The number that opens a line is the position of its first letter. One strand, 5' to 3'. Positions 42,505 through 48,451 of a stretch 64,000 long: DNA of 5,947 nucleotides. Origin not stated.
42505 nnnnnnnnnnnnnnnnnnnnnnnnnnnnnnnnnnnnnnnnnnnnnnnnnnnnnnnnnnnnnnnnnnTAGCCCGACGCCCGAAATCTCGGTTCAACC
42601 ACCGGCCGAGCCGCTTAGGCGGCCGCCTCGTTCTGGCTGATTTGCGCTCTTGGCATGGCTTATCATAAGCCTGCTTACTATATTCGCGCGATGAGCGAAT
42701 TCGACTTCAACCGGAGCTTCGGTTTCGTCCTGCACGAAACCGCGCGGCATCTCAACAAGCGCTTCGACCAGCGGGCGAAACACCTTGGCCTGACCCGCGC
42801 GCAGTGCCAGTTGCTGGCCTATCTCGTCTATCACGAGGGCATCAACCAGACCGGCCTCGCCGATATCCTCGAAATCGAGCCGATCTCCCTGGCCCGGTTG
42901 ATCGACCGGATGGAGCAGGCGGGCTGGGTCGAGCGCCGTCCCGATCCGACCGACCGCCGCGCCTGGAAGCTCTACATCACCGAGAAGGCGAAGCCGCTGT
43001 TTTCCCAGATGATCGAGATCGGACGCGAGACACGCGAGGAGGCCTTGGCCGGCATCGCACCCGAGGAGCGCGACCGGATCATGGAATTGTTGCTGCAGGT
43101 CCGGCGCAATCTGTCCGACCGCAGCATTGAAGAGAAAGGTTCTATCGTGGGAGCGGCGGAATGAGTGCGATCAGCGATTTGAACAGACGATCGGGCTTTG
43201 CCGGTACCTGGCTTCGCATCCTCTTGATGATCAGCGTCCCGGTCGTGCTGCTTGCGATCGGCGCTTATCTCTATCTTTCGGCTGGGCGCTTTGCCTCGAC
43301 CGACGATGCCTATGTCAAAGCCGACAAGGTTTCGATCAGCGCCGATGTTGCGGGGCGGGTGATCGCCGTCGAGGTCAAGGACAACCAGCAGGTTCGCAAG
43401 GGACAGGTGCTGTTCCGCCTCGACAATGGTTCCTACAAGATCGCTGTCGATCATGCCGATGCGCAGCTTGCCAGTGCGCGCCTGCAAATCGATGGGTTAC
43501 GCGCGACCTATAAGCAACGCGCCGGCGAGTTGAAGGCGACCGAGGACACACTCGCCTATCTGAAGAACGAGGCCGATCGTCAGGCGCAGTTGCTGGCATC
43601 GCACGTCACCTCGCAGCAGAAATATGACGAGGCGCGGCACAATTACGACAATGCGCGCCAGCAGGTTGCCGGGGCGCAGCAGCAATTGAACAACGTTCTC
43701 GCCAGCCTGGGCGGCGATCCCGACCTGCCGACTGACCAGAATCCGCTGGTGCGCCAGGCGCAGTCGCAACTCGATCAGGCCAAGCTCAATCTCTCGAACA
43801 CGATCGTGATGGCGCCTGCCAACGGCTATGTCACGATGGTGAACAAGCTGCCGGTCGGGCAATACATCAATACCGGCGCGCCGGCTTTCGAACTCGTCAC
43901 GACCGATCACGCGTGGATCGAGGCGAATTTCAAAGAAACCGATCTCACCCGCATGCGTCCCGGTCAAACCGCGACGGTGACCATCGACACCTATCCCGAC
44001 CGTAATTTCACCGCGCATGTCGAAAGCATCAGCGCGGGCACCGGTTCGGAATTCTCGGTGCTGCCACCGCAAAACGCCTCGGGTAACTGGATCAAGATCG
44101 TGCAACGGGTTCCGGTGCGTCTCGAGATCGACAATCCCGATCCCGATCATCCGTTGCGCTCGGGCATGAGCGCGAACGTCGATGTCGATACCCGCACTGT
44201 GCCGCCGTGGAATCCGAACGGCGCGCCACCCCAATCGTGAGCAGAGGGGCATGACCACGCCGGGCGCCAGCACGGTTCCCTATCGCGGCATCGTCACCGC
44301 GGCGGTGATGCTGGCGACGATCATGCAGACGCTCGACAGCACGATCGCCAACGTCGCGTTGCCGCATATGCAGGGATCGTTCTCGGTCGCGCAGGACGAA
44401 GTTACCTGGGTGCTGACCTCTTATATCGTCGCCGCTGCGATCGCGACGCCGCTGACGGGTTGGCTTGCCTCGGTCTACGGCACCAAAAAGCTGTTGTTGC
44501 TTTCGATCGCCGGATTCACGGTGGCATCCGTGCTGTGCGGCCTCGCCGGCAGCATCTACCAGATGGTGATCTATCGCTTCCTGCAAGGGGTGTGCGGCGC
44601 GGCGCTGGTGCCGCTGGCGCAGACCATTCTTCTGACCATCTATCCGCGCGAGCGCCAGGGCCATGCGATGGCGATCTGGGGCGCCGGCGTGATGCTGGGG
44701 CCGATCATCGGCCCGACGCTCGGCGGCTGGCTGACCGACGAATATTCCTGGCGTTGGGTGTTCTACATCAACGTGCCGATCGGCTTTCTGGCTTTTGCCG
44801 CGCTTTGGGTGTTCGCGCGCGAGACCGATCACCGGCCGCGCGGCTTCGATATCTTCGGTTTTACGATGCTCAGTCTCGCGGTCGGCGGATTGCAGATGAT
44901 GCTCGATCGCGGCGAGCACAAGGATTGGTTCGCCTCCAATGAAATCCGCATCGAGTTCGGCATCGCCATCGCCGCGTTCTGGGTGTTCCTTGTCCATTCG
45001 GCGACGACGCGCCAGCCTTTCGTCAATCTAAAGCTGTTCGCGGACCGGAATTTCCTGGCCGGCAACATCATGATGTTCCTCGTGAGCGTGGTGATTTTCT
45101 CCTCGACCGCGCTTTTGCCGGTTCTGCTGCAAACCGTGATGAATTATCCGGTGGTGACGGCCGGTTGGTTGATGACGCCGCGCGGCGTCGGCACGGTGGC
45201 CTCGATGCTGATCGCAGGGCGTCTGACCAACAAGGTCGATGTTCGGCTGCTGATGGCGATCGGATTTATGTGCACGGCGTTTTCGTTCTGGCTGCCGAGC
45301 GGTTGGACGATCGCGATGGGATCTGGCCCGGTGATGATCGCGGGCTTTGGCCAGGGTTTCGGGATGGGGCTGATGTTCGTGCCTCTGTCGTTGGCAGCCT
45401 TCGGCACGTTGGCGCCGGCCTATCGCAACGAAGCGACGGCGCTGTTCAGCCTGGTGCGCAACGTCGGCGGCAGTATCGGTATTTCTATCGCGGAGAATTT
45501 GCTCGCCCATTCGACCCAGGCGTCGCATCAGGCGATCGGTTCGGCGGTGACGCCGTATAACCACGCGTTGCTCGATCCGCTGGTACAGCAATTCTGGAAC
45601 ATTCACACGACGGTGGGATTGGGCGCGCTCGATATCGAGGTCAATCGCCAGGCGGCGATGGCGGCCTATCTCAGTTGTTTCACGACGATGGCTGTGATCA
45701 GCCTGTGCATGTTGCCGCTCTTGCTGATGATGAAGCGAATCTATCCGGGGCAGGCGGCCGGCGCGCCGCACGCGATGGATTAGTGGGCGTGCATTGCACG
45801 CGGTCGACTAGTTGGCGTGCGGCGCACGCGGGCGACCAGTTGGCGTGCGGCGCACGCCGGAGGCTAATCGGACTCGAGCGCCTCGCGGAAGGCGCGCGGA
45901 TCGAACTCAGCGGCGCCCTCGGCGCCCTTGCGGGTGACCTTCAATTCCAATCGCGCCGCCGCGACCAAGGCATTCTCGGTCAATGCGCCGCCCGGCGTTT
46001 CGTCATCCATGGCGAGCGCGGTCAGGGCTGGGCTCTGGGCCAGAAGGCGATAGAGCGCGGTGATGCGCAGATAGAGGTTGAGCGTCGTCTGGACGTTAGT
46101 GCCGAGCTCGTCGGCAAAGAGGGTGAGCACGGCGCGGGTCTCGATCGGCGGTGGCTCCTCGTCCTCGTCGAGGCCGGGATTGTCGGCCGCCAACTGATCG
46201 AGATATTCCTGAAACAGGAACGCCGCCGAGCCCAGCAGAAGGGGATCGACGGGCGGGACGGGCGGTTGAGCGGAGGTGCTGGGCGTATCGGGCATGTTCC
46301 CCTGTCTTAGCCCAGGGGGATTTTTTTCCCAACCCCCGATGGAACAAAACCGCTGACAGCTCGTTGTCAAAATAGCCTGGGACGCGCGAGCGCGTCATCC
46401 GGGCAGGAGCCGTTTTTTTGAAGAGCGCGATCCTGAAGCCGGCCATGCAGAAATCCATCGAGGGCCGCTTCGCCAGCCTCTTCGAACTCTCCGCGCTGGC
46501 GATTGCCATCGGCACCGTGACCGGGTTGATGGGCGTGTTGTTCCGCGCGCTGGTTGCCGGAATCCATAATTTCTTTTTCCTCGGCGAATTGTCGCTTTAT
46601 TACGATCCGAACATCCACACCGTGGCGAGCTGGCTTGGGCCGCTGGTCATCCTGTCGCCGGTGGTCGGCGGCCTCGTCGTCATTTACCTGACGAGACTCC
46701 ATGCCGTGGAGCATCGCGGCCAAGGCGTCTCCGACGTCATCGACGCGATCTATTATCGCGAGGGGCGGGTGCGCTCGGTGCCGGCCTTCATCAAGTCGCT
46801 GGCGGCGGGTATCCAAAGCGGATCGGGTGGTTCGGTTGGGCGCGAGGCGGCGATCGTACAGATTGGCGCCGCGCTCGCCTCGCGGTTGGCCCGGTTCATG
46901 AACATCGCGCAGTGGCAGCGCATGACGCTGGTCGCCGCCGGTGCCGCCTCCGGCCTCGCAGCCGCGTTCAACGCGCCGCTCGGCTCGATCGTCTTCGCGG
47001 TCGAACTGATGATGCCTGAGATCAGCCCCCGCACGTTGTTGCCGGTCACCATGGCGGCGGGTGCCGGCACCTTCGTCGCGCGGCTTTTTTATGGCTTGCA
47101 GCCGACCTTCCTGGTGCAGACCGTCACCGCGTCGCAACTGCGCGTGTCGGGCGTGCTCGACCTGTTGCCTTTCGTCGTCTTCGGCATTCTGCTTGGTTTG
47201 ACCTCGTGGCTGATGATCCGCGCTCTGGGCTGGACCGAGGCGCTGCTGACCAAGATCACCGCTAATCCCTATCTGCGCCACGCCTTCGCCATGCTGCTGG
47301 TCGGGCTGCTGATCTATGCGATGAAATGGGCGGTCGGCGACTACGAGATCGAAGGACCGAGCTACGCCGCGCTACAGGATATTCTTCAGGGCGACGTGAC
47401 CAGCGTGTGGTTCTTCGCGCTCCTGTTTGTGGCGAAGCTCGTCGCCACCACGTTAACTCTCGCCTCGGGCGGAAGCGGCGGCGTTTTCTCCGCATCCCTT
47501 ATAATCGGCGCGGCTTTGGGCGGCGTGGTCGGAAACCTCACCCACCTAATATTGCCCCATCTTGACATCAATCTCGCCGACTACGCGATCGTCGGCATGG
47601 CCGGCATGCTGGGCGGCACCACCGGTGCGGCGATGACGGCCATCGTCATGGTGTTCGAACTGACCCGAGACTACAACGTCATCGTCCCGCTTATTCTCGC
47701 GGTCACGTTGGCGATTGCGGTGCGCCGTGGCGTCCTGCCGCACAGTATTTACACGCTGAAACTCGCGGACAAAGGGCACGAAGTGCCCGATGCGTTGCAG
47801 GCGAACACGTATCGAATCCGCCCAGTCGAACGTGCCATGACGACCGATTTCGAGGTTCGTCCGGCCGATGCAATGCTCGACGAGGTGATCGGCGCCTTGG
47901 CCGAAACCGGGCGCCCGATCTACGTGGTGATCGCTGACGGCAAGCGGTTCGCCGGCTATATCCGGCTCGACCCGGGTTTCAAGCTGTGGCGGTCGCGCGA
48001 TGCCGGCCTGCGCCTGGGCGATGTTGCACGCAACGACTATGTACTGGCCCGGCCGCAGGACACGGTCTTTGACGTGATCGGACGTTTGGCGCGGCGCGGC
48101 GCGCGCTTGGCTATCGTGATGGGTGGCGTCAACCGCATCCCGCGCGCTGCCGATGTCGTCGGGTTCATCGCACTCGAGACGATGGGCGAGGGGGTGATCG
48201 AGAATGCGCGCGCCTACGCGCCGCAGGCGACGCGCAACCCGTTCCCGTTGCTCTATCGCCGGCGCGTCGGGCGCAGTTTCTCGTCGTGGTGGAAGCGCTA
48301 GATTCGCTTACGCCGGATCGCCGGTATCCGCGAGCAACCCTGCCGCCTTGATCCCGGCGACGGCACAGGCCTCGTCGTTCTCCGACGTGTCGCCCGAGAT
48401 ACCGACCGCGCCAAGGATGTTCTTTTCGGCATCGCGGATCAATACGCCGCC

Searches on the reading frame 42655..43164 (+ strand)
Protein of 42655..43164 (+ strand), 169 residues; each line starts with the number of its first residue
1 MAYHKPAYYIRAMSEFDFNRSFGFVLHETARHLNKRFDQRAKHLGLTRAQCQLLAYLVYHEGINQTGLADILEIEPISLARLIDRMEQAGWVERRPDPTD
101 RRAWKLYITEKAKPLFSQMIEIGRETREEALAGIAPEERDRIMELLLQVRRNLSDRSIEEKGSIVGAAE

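Call 8: search_protein_families(library=pfam, proteins=[window:42655-43164:+], max_evalue=0.01)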
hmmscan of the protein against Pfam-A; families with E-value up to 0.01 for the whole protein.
window:42655-43164:+ (169 aa): 8 families
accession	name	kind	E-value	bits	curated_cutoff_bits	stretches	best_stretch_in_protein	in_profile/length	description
PF12802.13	MarR_2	-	7.6e-16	58.5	27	1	44-103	1-61/61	MarR family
PF01047.28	MarR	-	7.2e-15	55.1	24.6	1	46-103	1-58/59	MarR family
PF13463.12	HTH_27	-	9.8e-06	26.2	22.2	1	47-112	2-68/68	Winged helix DNA-binding domain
PF04079.22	SMC_ScpB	-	1.6e-05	25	27.4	1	18-111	53-144/160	Segregation and condensation complex subunit ScpB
PF22381.2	Staph_reg_Sar_Rot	-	1.7e-05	25.3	27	1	39-118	5-84/85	Transcriptional regulator SarA/Rot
PF01978.25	TrmB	-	0.00018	21.7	25.6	1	43-98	3-58/68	Sugar-specific transcriptional regulator TrmB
PF13412.12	HTH_24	-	0.00042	20.3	21.9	1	49-93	4-48/48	Winged helix-turn-helix DNA-binding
PF13545.12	HTH_Crp_2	-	0.0044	17.4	27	0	63-95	23-56/70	Crp-like helix-turn-helix domain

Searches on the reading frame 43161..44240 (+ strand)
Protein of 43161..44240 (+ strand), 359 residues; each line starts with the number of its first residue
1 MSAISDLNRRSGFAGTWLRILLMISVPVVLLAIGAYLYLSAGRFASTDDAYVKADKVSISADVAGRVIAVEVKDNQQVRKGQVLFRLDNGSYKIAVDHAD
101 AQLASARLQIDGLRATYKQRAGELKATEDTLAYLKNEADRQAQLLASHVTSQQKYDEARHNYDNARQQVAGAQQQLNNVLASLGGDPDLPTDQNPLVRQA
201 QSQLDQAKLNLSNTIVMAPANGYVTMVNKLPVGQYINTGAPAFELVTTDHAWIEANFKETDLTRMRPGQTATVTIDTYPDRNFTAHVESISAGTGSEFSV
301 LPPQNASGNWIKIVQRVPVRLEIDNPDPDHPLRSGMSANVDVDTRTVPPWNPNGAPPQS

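Call 8: search_protein_families(library=pfam, proteins=[window:43161-44240:+], max_evalue=0.01)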
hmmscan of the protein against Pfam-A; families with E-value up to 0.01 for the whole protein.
window:43161-44240:+ (359 aa): 6 families
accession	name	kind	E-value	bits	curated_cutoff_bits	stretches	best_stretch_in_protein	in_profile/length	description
PF13437.12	HlyD_3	-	6.6e-18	65.8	22.2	2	216-326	2-96/106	HlyD family secretion protein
PF16576.10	HlyD_D23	-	6.2e-17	62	30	1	57-291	20-185/214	Barrel-sandwich domain of CusB or HlyD membrane-fusion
PF00529.27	CusB_dom_1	-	1.4e-16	61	26.5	1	124-344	12-89/89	Cation efflux system protein CusB domain 1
PF13533.13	Biotin_lipoyl_2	-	3.7e-10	39.8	29.8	1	57-88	1-32/32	Biotin-lipoyl like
PF00364.28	Biotin_lipoyl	-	5.4e-05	23.4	22.1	1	52-87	36-73/73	Biotin-requiring enzyme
PF12325.13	TMF_TATA_bd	-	0.0039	17.7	29.1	1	111-184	15-88/115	TATA element modulatory factor 1 TATA binding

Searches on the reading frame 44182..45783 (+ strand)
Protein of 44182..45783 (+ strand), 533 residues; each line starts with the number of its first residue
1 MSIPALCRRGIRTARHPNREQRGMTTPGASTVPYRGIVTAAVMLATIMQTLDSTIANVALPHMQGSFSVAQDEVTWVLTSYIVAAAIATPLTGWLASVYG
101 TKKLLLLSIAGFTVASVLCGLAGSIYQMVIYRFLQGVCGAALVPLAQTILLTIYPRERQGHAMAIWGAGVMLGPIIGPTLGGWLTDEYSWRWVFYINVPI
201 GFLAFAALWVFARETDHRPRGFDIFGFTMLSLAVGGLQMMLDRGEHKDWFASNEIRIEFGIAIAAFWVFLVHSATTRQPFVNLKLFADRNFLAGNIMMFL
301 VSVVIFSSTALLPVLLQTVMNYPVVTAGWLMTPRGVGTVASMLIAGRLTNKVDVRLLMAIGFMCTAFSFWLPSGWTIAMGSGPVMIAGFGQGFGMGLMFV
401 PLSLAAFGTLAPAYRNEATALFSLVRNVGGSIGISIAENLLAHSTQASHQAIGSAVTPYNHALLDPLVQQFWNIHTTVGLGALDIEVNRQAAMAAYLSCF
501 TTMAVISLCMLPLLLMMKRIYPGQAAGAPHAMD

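Call 8: search_protein_families(library=pfam, proteins=[window:44182-45783:+], max_evalue=0.01)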
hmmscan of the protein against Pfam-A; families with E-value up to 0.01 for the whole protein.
window:44182-45783:+ (533 aa): 3 families
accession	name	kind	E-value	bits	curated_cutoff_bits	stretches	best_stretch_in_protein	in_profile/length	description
PF07690.21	MFS_1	-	6.1e-60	203.4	33.4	1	42-433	1-346/347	Major Facilitator Superfamily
PF00083.30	Sugar_tr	-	2.9e-06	26.9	22.3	1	49-402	23-372/452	Sugar (and other) transporter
PF05977.19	MFS_3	-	0.0011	18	27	1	32-216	5-194/524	Transmembrane secretion effector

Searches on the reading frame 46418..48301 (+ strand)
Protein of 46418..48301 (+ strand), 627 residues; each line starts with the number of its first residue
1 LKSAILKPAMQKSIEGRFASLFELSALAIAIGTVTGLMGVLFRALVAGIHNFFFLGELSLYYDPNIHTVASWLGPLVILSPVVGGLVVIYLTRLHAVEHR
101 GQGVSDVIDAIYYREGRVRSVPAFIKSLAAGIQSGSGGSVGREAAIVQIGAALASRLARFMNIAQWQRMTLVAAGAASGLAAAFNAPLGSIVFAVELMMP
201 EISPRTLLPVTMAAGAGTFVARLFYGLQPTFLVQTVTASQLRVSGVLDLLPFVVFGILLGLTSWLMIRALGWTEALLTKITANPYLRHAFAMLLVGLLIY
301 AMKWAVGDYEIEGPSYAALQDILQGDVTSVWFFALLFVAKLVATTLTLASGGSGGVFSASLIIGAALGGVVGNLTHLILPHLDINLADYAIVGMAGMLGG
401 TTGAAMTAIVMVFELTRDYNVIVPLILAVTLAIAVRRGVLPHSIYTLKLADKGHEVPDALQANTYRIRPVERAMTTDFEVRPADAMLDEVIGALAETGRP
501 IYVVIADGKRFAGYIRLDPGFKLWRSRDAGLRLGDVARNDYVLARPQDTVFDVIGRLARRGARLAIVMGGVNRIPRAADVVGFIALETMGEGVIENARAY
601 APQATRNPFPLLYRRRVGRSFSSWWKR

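Call 8: search_protein_families(library=pfam, proteins=[window:46418-48301:+], max_evalue=0.01)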
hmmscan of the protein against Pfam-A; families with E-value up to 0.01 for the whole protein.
window:46418-48301:+ (627 aa): 1 family
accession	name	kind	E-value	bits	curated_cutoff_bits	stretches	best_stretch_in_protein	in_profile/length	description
PF00654.25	Voltage_CLC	-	1.1e-82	278.4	24.8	1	84-436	1-345/346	Voltage gated chloride channel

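Call 25: find_encoding_contigs(protein=window:46418-48301:+, flank=10000, max_places=1)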
Protein window:46418-48301:+ (627 aa): 9 contigs read that carry it; 1 place shown.
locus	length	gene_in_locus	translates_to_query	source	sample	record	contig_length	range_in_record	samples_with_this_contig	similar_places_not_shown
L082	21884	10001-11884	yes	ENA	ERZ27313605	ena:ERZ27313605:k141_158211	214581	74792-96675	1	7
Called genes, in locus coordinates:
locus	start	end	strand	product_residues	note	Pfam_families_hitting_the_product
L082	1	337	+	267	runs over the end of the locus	PF05050:Methyltransf_21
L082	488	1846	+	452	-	PF21129:TibC_1st, PF01075:Glyco_transf_9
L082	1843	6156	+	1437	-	-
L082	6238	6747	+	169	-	PF04079:SMC_ScpB (faint), PF22381:Staph_reg_Sar_Rot (faint), PF01047:MarR, PF12802:MarR_2, PF13463:HTH_27 (weak)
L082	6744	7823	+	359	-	PF25919:BSH_CusB (faint), PF25917:BSH_RND, PF25935:BSH_LcnD (weak), PF25881:HH_YBHG (weak), PF25885:HH_EMRA, PF25954:Beta-barrel_RND_2 (weak), PF25963:Beta-barrel_AAEA, PF25990:Beta-barrel_YknX (weak), +1 more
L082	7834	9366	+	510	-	PF00083:Sugar_tr (weak), PF07690:MFS_1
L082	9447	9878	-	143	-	-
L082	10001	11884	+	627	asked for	PF00654:Voltage_CLC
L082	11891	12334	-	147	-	PF03928:HbpS-like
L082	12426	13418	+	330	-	-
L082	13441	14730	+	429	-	PF22807:TrAA12, PF07995:GSDH, PF22807:TrAA12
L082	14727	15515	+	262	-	PF00293:NUDIX (faint)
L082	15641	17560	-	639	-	PF00378:ECH_1, PF16113:ECH_2, PF01266:DAO (weak), PF02737:3HCDH_N, PF00725:3HCDH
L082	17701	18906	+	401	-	PF13458:Peripla_BP_6, PF13433:Peripla_BP_5, PF01094:ANF_receptor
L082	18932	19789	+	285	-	PF02653:BPD_transp_2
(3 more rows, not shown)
